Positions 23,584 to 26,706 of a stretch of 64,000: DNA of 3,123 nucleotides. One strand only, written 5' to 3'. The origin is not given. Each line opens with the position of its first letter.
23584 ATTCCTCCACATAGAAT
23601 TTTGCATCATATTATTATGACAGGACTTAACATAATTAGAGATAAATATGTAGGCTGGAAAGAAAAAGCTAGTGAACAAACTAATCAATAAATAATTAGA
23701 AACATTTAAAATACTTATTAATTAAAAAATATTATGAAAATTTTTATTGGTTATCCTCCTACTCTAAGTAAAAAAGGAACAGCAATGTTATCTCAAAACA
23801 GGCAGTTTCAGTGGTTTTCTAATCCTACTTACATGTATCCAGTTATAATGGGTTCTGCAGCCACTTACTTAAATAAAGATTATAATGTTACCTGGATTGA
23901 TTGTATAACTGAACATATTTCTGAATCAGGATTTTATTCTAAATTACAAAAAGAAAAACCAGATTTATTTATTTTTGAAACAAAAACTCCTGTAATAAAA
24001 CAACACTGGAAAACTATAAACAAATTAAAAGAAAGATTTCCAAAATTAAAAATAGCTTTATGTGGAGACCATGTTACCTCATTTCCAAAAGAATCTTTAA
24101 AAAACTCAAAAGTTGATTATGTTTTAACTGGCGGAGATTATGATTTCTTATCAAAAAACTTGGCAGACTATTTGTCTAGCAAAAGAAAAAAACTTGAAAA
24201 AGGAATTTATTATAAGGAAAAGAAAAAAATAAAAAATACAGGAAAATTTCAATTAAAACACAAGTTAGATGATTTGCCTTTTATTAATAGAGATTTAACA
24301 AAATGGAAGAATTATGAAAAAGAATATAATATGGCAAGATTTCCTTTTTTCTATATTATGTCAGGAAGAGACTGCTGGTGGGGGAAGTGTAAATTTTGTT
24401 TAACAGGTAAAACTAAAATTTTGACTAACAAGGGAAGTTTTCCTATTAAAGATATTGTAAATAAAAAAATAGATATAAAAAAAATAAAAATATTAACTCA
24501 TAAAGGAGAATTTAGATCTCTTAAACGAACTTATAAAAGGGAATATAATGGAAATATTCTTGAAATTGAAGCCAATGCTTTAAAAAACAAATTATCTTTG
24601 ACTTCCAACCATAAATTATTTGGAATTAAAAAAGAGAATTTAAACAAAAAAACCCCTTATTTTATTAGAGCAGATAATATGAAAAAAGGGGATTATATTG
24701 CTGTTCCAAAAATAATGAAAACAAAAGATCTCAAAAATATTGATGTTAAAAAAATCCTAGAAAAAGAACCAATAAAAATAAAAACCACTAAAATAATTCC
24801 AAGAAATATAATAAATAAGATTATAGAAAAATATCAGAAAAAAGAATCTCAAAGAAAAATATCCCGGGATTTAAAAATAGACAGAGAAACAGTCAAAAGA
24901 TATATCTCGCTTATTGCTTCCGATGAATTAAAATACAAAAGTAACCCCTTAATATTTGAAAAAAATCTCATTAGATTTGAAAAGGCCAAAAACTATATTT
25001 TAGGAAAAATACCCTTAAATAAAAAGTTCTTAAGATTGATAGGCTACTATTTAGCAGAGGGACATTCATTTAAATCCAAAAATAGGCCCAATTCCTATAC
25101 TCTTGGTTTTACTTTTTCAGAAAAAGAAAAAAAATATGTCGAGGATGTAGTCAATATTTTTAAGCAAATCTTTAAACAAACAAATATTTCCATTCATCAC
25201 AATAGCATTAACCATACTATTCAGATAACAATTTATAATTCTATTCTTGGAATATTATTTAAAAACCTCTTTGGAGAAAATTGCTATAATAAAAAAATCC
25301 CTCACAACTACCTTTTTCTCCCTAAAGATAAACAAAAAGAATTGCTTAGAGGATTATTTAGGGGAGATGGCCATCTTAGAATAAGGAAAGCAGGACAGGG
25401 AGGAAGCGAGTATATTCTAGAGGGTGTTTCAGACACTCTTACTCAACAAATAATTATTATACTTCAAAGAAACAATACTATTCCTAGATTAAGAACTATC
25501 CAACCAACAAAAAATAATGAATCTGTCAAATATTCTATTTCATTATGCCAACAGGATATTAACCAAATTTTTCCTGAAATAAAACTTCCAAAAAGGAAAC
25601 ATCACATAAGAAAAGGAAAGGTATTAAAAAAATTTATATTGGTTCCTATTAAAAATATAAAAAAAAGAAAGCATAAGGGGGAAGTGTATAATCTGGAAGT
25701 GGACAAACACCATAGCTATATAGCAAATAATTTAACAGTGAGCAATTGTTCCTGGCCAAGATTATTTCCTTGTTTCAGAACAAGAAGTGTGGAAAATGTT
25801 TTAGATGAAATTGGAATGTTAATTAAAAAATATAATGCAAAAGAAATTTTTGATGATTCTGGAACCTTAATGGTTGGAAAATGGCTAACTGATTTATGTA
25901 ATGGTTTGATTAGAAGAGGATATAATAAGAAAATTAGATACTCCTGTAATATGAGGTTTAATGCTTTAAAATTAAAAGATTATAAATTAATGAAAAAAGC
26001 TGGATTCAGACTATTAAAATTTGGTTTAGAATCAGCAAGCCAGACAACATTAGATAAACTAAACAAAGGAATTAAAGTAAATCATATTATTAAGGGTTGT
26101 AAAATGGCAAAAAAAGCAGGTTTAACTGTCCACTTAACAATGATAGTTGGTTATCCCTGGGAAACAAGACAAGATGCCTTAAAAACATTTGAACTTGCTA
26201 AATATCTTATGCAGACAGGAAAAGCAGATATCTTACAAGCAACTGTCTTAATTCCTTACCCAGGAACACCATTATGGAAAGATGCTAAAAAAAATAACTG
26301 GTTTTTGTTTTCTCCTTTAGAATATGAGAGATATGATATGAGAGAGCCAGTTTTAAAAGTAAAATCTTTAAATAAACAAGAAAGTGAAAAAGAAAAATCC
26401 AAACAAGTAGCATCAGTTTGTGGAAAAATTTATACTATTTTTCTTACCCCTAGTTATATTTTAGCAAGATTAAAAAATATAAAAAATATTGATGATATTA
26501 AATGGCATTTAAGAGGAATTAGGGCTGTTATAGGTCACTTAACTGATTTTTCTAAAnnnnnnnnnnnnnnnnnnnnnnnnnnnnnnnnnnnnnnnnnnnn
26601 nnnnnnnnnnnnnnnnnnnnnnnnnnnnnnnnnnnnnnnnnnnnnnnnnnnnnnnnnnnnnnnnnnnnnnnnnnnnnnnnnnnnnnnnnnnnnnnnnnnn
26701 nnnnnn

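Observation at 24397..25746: Homing-endonuclease intein inserted inside the Fe-S cysteine triad of a B12-binding radical SAM enzyme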

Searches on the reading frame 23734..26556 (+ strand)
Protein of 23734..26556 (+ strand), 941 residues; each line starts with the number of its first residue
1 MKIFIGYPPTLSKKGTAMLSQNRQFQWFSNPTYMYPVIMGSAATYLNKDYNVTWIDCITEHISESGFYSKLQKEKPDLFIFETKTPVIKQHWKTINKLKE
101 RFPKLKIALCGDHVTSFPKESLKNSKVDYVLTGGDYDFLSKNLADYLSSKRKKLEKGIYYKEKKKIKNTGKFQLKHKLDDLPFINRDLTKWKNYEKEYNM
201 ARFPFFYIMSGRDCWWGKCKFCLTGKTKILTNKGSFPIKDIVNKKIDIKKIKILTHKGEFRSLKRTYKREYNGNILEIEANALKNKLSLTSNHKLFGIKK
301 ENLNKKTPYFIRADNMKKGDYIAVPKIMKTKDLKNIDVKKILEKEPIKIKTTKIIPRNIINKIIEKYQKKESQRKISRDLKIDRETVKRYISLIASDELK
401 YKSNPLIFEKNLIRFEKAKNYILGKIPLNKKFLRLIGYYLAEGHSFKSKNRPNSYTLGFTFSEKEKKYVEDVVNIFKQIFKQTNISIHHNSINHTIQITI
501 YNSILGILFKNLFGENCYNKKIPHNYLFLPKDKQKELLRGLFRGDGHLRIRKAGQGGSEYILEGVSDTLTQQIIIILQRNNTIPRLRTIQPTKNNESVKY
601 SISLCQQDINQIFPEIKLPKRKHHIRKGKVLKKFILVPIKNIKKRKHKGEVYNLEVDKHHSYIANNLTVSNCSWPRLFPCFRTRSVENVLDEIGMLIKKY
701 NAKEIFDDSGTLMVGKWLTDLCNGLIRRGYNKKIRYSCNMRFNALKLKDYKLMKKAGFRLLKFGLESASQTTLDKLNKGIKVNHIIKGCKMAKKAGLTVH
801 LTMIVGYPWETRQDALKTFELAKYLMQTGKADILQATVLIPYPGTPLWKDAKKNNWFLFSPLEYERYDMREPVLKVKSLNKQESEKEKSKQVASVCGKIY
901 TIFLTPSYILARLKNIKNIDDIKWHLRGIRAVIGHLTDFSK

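Call 3: search_protein_families(library=pfam, proteins=[window:23734-26556:+], max_evalue=0.01)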
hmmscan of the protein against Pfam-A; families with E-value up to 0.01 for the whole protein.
window:23734-26556:+ (941 aa): 4 families
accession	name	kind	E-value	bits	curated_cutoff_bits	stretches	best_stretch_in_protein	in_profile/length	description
PF04055.27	Radical_SAM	-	2e-15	57.8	29.5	1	678-822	22-166/166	Radical SAM superfamily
PF14890.11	Intein_splicing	-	7.8e-11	42.5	35.8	1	230-671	3-155/155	Intein splicing domain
PF14528.11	LAGLIDADG_3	-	5e-07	30.3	22.5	0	431-503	3-71/82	LAGLIDADG-like domain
PF02310.24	B12-binding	-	0.00062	20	32.1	1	42-133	20-111/121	B12 binding domain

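Call 4: search_protein_families(library=ncbifam, proteins=[window:23734-26556:+], max_evalue=0.01)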
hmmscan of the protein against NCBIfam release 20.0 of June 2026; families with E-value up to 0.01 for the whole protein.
window:23734-26556:+ (941 aa): 22 families
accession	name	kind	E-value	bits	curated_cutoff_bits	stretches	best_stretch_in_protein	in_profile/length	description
TIGR03471.1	HpnJ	equivalog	4.5e-46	157.7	577.6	2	670-882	211-414/472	hopanoid biosynthesis associated radical SAM protein HpnJ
TIGR02026.1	BchE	equivalog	7.1e-32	110.9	481.35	2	668-883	206-415/497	magnesium-protoporphyrin IX monomethyl ester anaerobic oxidative cyclase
TIGR04013.1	B12_SAM_MJ_1487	hypoth_equivalog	1.3e-20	73.6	251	2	759-851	267-357/382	TIGR04013 family B12-binding domain/radical SAM domain-containing protein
TIGR03975.1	rSAM_ocin_1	subfamily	5.1e-20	71.5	281.85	2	680-818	289-423/606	RiPP maturation radical SAM C-methyltransferase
TIGR04072.2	rSAM_ladder_B12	equivalog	8.4e-18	64.2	360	1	670-854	194-375/443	lipid biosynthesis B12-binding/radical SAM protein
TIGR04385.1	B12_rSAM_cofa1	equivalog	9.2e-17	61.4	450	1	668-823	207-362/438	B12 lower ligand biosynthesis radical SAM protein BzaD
NF050148.1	rSAM_ApyD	equivalog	1e-16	60.5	750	1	680-852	224-394/645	RiPP biosynthesis radical SAM protein ApyD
TIGR04479.1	bcpD_PhpK_rSAM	subfamily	4.2e-16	58.4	600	1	668-853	253-433/504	PhpK family radical SAM P-methyltransferase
TIGR04014.1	B12_SAM_MJ_0865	equivalog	1.4e-14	53.8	360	1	760-850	271-357/434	methyl-coenzyme M reductase glutamine C-methyltransferase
TIGR04367.1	HpnR_B12_rSAM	equivalog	2.9e-12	45.9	650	1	679-877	210-395/490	hopanoid C-3 methylase HpnR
NF033070.1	rSAM_AprD4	equivalog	3.2e-10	39.5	500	1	718-868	260-407/456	AprD4 family radical SAM diol-dehydratase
TIGR01212.1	TIGR01212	equivalog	8e-10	38.3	180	1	760-822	140-202/302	tRNA modification radical SAM protein MnmL/YtqA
NF040542.1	rSAM_RCCLKC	equivalog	2.7e-09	36.7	450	1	751-852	276-378/423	arsinothricin biosynthesis radical SAM protein ArsL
TIGR01445.1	intein_Nterm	domain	8.3e-08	33.1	24.5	1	222-296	1-82/83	intein N-terminal splicing region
TIGR03960.1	rSAM_fuse_unch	hypoth_equivalog_domain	2.3e-07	29.7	462.3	1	677-827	274-426/605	TIGR03960 family B12-binding radical SAM protein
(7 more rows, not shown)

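Call 78: predict_structure(alignment_id=A4)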
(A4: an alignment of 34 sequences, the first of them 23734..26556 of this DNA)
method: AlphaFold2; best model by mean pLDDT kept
length: 941 residues; sequences in the alignment: 34
mean_pLDDT: 84.8   pTM: 0.60
mean pLDDT of the five models: 84.8, 82.6, 81.7, 79.5, 75.3
residues with pLDDT >= 90: 407; 70-90: 420; 50-70: 88; < 50: 26
segments of 3 or more residues with pLDDT < 50: 216-219, 546-556, 674-680
pLDDT, mean of each block of 10 residues (from residue 1): 93 75 66 81 96 93 93 97 89 96 96 87 96 87 95 91 89 79 93 66 74 55 90 91 88 90 81 88 88 91 87 93 90 91 65 78 93 93 86 80 80 84 92 94 83 82 87 92 88 90 90 88 92 92 59 49 82 91 85 71 82 76 72 93 91 84 91 50 87 95 86 87 98 92 90 95 89 74 92 92 89 91 89 84 78 91 86 81 83 81 73 73 69 68 56
secondary structure, 60 per line:
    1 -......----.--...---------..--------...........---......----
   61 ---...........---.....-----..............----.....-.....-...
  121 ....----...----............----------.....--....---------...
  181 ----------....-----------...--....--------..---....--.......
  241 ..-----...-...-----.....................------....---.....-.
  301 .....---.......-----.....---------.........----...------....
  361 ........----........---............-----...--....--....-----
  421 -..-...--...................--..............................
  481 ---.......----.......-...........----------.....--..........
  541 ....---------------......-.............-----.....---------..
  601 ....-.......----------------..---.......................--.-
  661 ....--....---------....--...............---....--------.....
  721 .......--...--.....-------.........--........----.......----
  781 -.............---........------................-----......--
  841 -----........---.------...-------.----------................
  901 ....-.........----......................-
elements in order (helices of 4 or more, strands of 3 or more residues): E2-7 E15-17 H37-47 E51-56 H64-74 E78-82 H88-101 E106-110 H112-116 H118-124 E129-131 H136-147 E158-162 E165-168 H191-194 E206-208 E211-214 E228-231 E234-237 H238-242 E252-254 E260-280 E287-290 E294-298 H300-305 E309-312 E321-325 E335-337 H338-343 E348-350 H357-368 H373-380 H384-395 E401-403 E406-409 E412-415 E425-427 H430-442 E443-448 E451-462 H463-480 E484-490 E495-501 H503-513 H524-528 H531-544 E560-565 H567-579 E585-589 E599-604 H606-612 E634-656 E661-664 E667-670 E680-683 H686-700 E704-707 H716-727 E735-739 H747-755 E758-765 H770-776 H782-794 E798-805 H812-827 E833-838 H846-853 H885-904 H906-914 H919-940

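Call 82: fold_search(model_id=the predicted structure, library=pdb)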
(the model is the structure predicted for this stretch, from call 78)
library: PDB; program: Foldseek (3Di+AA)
matches with E <= 10: 1602; with E <= 0.001: 89
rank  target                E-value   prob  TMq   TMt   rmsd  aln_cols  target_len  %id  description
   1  2cw7                  2.5e-21  1.00  0.32  0.54  12.0       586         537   16  Crystal structure of intein homing endonuclease II (released 2006-04-18)
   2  7qss                  6.4e-18  1.00  0.32  0.66   5.7       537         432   14  Crystal structure of homing endonuclease-associated TliVMA intein (C1A) (released 2022-03-30)
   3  7qsu                  4.0e-17  1.00  0.31  0.74   6.6       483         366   15  Crystal structure of homing endonuclease-associated TliVMA intein (C1A, d333-339) (released 2022-03-30)
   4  7qst                  1.1e-14  1.00  0.28  0.68   6.5       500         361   14  Crystal structure of homing endonuclease-associated PhoVMA intein (C1A) (released 2022-03-30)
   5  1ef0_A                3.7e-14  1.00  0.27  0.52  11.4       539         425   10  CRYSTAL STRUCTURE OF PI-SCEI MINIPRECURSOR (released 2000-06-07)
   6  1jva_B                3.4e-13  1.00  0.27  0.51   9.6       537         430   10  CRYSTAL STRUCTURE OF THE VMA1-DERIVED ENDONUCLEASE BEARING THE N AND C EXTEIN PROPEPTIDES (released 2002-08-29)
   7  1vde_B                1.6e-12  1.00  0.26  0.51  10.3       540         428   11  PI-SCEI, A HOMING ENDONUCLEASE WITH PROTEIN SPLICING ACTIVITY (released 1998-04-08)
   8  1vde_A                3.6e-12  1.00  0.27  0.52  10.2       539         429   10  PI-SCEI, A HOMING ENDONUCLEASE WITH PROTEIN SPLICING ACTIVITY (released 1998-04-08)
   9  1jva_A                6.2e-12  1.00  0.26  0.51  11.2       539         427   10  CRYSTAL STRUCTURE OF THE VMA1-DERIVED ENDONUCLEASE BEARING THE N AND C EXTEIN PROPEPTIDES (released 2002-08-29)
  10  1lws_A                1.5e-11  1.00  0.26  0.51  10.6       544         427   10  Crystal structure of the intein homing endonuclease PI-SceI bound to its recognition sequence (released 2002-09-27)
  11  6fd2_B                2.0e-11  1.00  0.22  0.44   6.5       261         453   19  Radical SAM 1,2-diol dehydratase AprD4 in complex with its substrate paromamine (released 2018-01-17)
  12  6fd2_A                7.5e-11  1.00  0.21  0.41   7.5       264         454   18  Radical SAM 1,2-diol dehydratase AprD4 in complex with its substrate paromamine (released 2018-01-17)
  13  1dfa                  1.9e-10  1.00  0.25  0.51  10.4       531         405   10  CRYSTAL STRUCTURE OF PI-SCEI IN C2 SPACE GROUP (released 1999-12-08)
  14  1lwt_A                2.0e-10  1.00  0.26  0.48  11.0       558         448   11  Crystal structure of the intein homing endonuclease PI-SceI bound to its substrate DNA (Ca2+ free) (released 2002-09-27)
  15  1um2_B                2.9e-10  1.00  0.27  0.53  10.6       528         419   10  Crystal Structure of the Vma1-Derived Endonuclease with the Ligated Extein Segment (released 2004-09-22)
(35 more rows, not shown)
